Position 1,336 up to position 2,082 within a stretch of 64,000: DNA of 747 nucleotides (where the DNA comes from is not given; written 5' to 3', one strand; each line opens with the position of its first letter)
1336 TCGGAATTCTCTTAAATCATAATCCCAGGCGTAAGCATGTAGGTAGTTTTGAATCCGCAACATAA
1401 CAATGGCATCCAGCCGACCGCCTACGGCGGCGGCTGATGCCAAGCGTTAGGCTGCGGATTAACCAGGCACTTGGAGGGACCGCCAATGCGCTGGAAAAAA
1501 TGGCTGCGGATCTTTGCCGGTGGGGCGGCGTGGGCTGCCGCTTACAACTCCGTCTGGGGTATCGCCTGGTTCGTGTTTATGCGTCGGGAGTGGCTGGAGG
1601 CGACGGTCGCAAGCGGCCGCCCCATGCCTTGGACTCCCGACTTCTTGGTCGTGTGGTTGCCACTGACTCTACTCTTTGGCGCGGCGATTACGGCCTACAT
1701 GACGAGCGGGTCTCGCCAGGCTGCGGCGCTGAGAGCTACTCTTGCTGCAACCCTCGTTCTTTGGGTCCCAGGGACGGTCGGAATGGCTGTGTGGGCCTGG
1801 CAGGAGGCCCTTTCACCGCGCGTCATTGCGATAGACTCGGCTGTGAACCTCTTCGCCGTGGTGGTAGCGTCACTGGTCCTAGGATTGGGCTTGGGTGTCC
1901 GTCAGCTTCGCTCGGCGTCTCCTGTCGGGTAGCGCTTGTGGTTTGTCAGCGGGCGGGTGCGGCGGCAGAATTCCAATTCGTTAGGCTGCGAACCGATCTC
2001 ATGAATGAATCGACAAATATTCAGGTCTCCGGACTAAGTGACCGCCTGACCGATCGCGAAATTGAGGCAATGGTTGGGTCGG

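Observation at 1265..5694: Integron gene-cassette array (integrase outside the window) abutting ggt/pepQ and the ribosomal superoperon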

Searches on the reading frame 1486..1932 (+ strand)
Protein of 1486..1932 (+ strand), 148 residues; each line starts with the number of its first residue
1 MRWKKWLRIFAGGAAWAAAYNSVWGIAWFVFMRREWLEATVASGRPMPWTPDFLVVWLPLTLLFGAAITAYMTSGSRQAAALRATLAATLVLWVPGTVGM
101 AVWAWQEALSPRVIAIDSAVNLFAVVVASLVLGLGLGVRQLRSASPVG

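Call 6: search_protein_families(library=pfam, proteins=[window:1486-1932:+], max_evalue=0.01)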
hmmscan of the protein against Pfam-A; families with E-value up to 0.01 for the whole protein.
window:1486-1932:+ (148 aa): 0 families

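Call 7: find_encoding_contigs(protein=window:1486-1932:+, flank=10000, max_places=6)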
Protein window:1486-1932:+ (148 aa): 1 contig read that carries it; 1 place shown.
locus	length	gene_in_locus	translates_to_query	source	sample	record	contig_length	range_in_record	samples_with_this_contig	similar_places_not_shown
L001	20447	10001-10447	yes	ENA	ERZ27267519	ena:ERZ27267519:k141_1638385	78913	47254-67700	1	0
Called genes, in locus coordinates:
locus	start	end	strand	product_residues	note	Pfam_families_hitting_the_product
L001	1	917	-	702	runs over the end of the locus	PF14559:TPR_19 (weak), PF07719:TPR_2 (weak), PF13424:TPR_12 (weak), PF13432:TPR_16, PF14559:TPR_19, PF13424:TPR_12 (weak), PF13414:TPR_11 (weak), PF13844:Glyco_transf_41, +9 more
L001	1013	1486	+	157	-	PF02566:OsmC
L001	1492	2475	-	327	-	PF13495:Phage_int_SAM_4, PF00589:Phage_integrase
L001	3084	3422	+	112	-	PF05534:HicB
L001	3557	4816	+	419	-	PF00144:Beta-lactamase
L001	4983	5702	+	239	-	PF14329:DUF4386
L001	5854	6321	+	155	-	-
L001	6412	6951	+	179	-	PF08002:DUF1697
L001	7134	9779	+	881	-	PF01326:PPDK_N, PF27448:Rph_4th, PF00391:PEP-utilizers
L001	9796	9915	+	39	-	-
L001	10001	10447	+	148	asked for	-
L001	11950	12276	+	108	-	PF05534:HicB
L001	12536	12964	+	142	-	PF16266:DUF4919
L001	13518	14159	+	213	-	PF00775:Dioxygenase_C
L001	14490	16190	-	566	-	PF01019:G_glu_transpept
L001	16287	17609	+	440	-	PF21216:PepQ_N, PF00557:Peptidase_M24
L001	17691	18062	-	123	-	PF01196:Ribosomal_L17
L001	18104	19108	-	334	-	PF01193:RNA_pol_L, PF01000:RNA_pol_A_bac, PF03118:RNA_pol_A_CTD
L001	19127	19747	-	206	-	PF00163:Ribosomal_S4, PF01479:S4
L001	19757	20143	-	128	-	PF00411:Ribosomal_S11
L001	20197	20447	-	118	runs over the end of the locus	PF00416:Ribosomal_S13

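Call 9: search_protein_families(library=ncbifam, proteins=[L001:1492-2475:-, L001:3557-4816:+, L001:7134-9779:+, L001:3084-3422:+, L001:4983-5702:+, L001:5854-6321:+, L001:6412-6951:+], max_evalue=0.001)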
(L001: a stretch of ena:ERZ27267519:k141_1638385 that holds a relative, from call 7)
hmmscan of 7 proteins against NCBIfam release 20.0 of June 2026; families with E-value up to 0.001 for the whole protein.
L001:1492-2475:- (327 aa): 11 families
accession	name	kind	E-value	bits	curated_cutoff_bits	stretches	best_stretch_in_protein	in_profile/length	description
TIGR02249.1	integrase_gron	subfamily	4.2e-113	377.8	265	1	17-326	3-313/315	integron integrase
NF011946.0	PRK15417.1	equivalog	4.3e-82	276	435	1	8-326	9-328/337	integron integrase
NF040815.2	recomb_XerA_Arch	equivalog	5.1e-41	141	220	2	19-193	3-175/263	site-specific tyrosine recombinase/integron integrase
TIGR02225.1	recomb_XerD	equivalog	3.5e-32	111.9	329.6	2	254-317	215-278/290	site-specific tyrosine recombinase XerD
TIGR02224.1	recomb_XerC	equivalog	2e-31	109.5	335.15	2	256-315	220-279/295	tyrosine recombinase XerC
NF001399.0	PRK00283.1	subfamily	2e-31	109.4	279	1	22-318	16-288/300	tyrosine recombinase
NF002331.0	PRK01287.1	subfamily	1e-23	83.9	371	2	258-314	256-313/365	site-specific tyrosine recombinase XerC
NF003462.0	PRK05084.1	equivalog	3.5e-15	55.6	267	2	270-319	301-350/360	tyrosine recombinase XerS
NF007371.0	PRK09871.1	subfamily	1.6e-07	31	222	1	256-311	117-172/198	tyrosine-type DNA invertase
NF007370.0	PRK09870.1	subfamily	1.3e-06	28.2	221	1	255-311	121-177/200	tyrosine-type DNA invertase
NF040693.1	recomb_GmtY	equivalog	3.7e-05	23.2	340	0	252-312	367-431/441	gamma-mobile-trio recombinase GmtY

L001:3557-4816:+ (419 aa): 24 families
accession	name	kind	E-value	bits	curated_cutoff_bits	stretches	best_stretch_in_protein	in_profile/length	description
NF052559.1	MthAcHydAcmB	equivalog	4.9e-20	71.6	550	2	192-291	166-271/391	methyl acetate hydrolase AcmB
NF007943.0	PRK10662.1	equivalog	2.4e-15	56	266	1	64-378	46-356/380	D-alanyl-D-alanine-carboxypeptidase/endopeptidase AmpH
NF009622.0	PRK13128.1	equivalog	1.5e-14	53.4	443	1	50-257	4-208/518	D-aminopeptidase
NF033085.1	bla_class_C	equivalog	2.3e-14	53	415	1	190-298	135-243/356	class C beta-lactamase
NF040478.1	blaLAQ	exception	2.5e-08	33.3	850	1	59-295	35-262/380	LAQ family class C beta-lactamase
NF000185.2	BlaEC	exception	2.8e-08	33.1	850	0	193-293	158-257/377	BlaEC family class C beta-lactamase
NF012173.1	CMY2-MIR-ACT-EC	exception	5e-08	32.1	680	1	58-299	35-267/380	CMY2/MIR/ACT/EC family class C beta-lactamase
NF033569.1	blaLHK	exception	6.2e-08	32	850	1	49-286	35-264/390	LHK family class C beta-lactamase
NF038069.1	blaIDC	exception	2.2e-07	30.1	850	1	194-299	173-277/395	IDC family class C beta-lactamase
NF000385.4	blaACT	exception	4.7e-07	29.1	810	1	57-300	34-268/380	ACT family cephalosporin-hydrolyzing class C beta-lactamase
NF041662.1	ampC_Kaer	exception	2.3e-06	26.6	825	0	59-286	36-254/381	AmpC-Kaer family extended-spectrum class C beta-lactamase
NF038089.1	blaYRC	exception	2.6e-06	26.7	870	1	64-261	41-230/381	YRC family class C beta-lactamase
NF041665.1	blaPSZ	exception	3.2e-06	26.4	850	0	192-290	160-257/379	PSZ family class C beta-lactamase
NF053709.1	blaAKO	exception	3.3e-06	26.3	875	0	62-291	39-259/381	AKO family class C beta-lactamase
NF038366.1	blaSFDC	exception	4.3e-06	26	840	0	192-261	161-230/382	SFDC family class C beta-lactamase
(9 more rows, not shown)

L001:7134-9779:+ (881 aa): 24 families
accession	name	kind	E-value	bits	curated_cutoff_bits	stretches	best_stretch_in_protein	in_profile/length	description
NF004878.0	PRK06241.1-3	subfamily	2.9e-128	429.4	945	1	7-880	6-889/891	phosphoenolpyruvate synthase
NF041857.1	RIF_Ptrans_rph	equivalog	8e-113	378.5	999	2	9-341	6-338/864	rifamycin-inactivating phosphotransferase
NF004877.0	PRK06241.1-2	subfamily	1.9e-110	370.6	866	2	8-421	7-403/869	phosphoenolpyruvate synthase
NF004881.0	PRK06241.2-2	equivalog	1.1e-97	328.3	883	2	12-312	11-312/898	phosphoenolpyruvate synthase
NF004879.0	PRK06241.1-4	equivalog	2.1e-95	320.6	976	2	6-320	5-322/868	phosphoenolpyruvate synthase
NF004880.0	PRK06241.2-1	equivalog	2.8e-94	316.7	972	2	526-880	474-837/837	phosphoenolpyruvate synthase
NF052631.1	prodigiosin_PigC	equivalog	3e-90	303.3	1300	2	9-326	5-313/883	prodigiosin ligase PigC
NF052632.1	undecylprod_RedH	equivalog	2.7e-85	287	1350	2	11-314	8-297/880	undecylprodigiosin ligase RedH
NF005057.0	PRK06464.1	equivalog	1.1e-84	285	598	2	12-313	13-338/798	phosphoenolpyruvate synthase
NF000283.1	RPH_KJ151292.1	equivalog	6.1e-84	282.8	1700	2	536-881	509-865/865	rifamycin-inactivating phosphotransferase Rph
TIGR01418.1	PEP_synth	equivalog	1.6e-79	268.2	739.75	2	14-313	10-332/784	pyruvate, water dikinase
NF004883.0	PRK06241.2-4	equivalog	1.1e-60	205.8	1063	2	19-316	31-333/928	phosphoenolpyruvate synthase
NF004882.0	PRK06241.2-3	equivalog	9.5e-56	189.4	850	2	13-313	5-279/827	phosphoenolpyruvate synthase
NF004520.0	PRK05865.1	equivalog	1e-30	106.3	1509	1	571-880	553-837/854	sugar epimerase family protein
NF004531.0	PRK05878.1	equivalog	8.5e-27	93.9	456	2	779-878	354-455/534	pyruvate, phosphate dikinase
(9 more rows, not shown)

L001:3084-3422:+ (112 aa): 0 families

L001:4983-5702:+ (239 aa): 0 families

L001:5854-6321:+ (155 aa): 0 families

L001:6412-6951:+ (179 aa): 0 families

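Call 13: find_related_loci(query=L001:1492-2475:-, collection=genome_contigs, flank=10000)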
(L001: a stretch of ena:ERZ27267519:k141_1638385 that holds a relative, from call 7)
Query L001:1492-2475:- (327 aa) in genome_contigs; peptide patterns used: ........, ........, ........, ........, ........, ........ (x = any residue, [..] = any of these).
374 stretches matched a pattern; 183 encode a relative of the query (tblastn E <= 1e-3); the best 80 are kept; 80 distinct loci.
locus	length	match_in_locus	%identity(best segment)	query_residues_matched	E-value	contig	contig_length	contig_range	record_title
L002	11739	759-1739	88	1-327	0e+0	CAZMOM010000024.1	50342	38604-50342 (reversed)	MAG TPA_asm: uncultured Gammaproteobacteria bacterium isolate binchicken_co85_55 genome assembly, contig: NODE_406_lengt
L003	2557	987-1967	87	1-327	0e+0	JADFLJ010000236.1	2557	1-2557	MAG: Proteobacteria bacterium isolate B51T1L10 B51T1L10_NODE86518, whole genome shotgun sequence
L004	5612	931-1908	65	1-326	1e-141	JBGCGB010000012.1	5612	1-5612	MAG: Woeseiaceae bacterium isolate SGMAG-10 contig12, whole genome shotgun sequence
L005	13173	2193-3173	64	1-327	3e-138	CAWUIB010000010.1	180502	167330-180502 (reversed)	MAG: uncultured Chromatiales bacterium isolate SRR17458646_binner123_14_1705322957 genome assembly, contig: ERZ21854007.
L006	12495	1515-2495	63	1-327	4e-137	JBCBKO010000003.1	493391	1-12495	MAG: Pseudomonadota bacterium isolate J06627_26 NODE_3_length_493391_cov_23.040323, whole genome shotgun sequence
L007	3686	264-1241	62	1-326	6e-140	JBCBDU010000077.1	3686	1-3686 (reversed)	MAG: Pseudomonadota bacterium isolate J06598_8 NODE_77_length_3686_cov_11.101413, whole genome shotgun sequence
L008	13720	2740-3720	63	1-327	2e-136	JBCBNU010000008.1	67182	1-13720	MAG: Pseudomonadota bacterium isolate J06632_15 NODE_9_length_67182_cov_11.321660, whole genome shotgun sequence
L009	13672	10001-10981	63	1-327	7e-136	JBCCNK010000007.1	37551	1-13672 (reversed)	MAG: Pseudomonadota bacterium isolate P01_C01_bin.76 k141_2356158_length_37551_cov_15.9971, whole genome shotgun sequenc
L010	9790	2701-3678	61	1-326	1e-133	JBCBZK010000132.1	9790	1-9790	MAG: Pseudomonadota bacterium isolate P01_A01_bin.113 k141_503399_length_9790_cov_12.9838, whole genome shotgun sequence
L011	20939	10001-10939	63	14-326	3e-131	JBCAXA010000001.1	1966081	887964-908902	MAG: Pseudomonadota bacterium isolate J06554_8 NODE_1_length_1966081_cov_18.970388, whole genome shotgun sequence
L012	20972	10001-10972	56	3-326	1e-116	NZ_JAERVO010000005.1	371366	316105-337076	Marinobacter mangrovi strain CHFG3-1-5 NODE_5_length_371366_cov_74.314463, whole genome shotgun sequence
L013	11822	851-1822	55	3-326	4e-116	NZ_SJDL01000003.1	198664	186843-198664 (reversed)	Marinobacter halodurans strain YJ-S3-2 Contig_003, whole genome shotgun sequence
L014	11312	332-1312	56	1-327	9e-116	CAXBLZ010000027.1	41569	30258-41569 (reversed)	MAG TPA_asm: uncultured Halioglobus sp. isolate ERR2762121_binner23_Refined_36 genome assembly, contig: ERZ3421540.1300,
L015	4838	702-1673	54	3-326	2e-116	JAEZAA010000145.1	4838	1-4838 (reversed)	MAG: Proteobacteria bacterium isolate OH_CBrB_123 k127_389204, whole genome shotgun sequence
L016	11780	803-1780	56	1-326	3e-115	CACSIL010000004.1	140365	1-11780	Halioglobus japonicus isolate BC5_1 genome assembly, contig: BC5_1_contig_12, whole genome shotgun sequence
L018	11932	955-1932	55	1-326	2e-114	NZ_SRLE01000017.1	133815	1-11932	Mangrovimicrobium sediminis strain SAOS 164 SAOS_164_contig_17, whole genome shotgun sequence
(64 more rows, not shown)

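Call 30: search_protein_families(library=padloc, proteins=[window:1486-1932:+, L001:5854-6321:+, L001:6412-6951:+, L001:4983-5702:+], max_evalue=0.01)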
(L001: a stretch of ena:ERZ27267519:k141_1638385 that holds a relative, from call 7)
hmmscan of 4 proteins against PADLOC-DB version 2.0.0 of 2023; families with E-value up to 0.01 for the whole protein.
window:1486-1932:+ (148 aa): 0 families

L001:5854-6321:+ (155 aa): 0 families

L001:6412-6951:+ (179 aa): 0 families

L001:4983-5702:+ (239 aa): 0 families

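Call 54: search_protein_families(library=pfam, proteins=[L001:2894-3091:+, L001:5854-6321:+, window:1486-1932:+], max_evalue=5)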
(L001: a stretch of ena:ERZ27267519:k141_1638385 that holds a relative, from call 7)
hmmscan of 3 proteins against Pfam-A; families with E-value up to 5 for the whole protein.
L001:2894-3091:+ (65 aa): 1 family
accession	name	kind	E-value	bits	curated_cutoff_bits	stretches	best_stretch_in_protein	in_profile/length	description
PF07927.17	HicA_toxin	-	5.9e-10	39.6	27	1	6-59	2-56/58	HicA toxin of bacterial toxin-antitoxin,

L001:5854-6321:+ (155 aa): 0 families

window:1486-1932:+ (148 aa): 1 family
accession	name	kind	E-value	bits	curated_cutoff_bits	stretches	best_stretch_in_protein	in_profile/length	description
PF08570.15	DUF1761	-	0.028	15.1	31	1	16-133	5-123/123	Protein of unknown function (DUF1761)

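Call 60: search_solved_structures(query=L001:7134-9779:+, max_evalue=0.00001)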
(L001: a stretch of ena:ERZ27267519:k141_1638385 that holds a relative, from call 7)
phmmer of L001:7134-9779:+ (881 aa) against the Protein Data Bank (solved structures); distinct sequences matched with E-value up to 0.00001: 15.
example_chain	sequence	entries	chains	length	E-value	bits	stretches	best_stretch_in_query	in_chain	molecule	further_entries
5fbs_A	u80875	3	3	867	1e-83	285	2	16-340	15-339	Phosphoenolpyruvate synthase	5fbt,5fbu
5hv1_A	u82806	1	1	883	1.1e-83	284.9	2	16-340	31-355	Phosphoenolpyruvate synthase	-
5hv2_A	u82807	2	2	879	1.2e-82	281.5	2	16-340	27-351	Phosphoenolpyruvate synthase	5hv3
8a8e_A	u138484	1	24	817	1.7e-61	211.5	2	107-313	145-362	Phosphoenolpyruvate synthase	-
9dae_A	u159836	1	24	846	4.3e-50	173.8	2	17-258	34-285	Phosphoenolpyruvate synthase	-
2ols_A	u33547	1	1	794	8.9e-42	146.3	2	7-312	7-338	Phosphoenolpyruvate synthase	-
5hv6_A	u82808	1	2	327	1.7e-40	142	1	16-312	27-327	Phosphoenolpyruvate synthase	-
9goj_A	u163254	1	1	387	1.2e-37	132.6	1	11-320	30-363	Phosphoenolpyruvate synthase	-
2e28_A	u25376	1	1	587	1.2e-09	40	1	798-877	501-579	Pyruvate kinase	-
2x0s_A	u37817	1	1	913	1.1e-07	33.4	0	20-48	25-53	PYRUVATE PHOSPHATE DIKINASE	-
1vbg_A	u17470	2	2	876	1.5e-06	29.8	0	780-859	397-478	pyruvate,orthophosphate dikinase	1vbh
1dik_A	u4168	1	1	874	9.3e-06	27.1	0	765-858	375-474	PYRUVATE PHOSPHATE DIKINASE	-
9pzl_A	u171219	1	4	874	9.4e-06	27.1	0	765-858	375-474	Pyruvate, phosphate dikinase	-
1kbl_A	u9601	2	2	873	9.4e-06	27.1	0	765-858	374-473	PYRUVATE PHOSPHATE DIKINASE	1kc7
1ggo_A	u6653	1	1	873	9.4e-06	27.1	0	765-858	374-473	PROTEIN (PYRUVATE, PHOSPHATE DIKINASE)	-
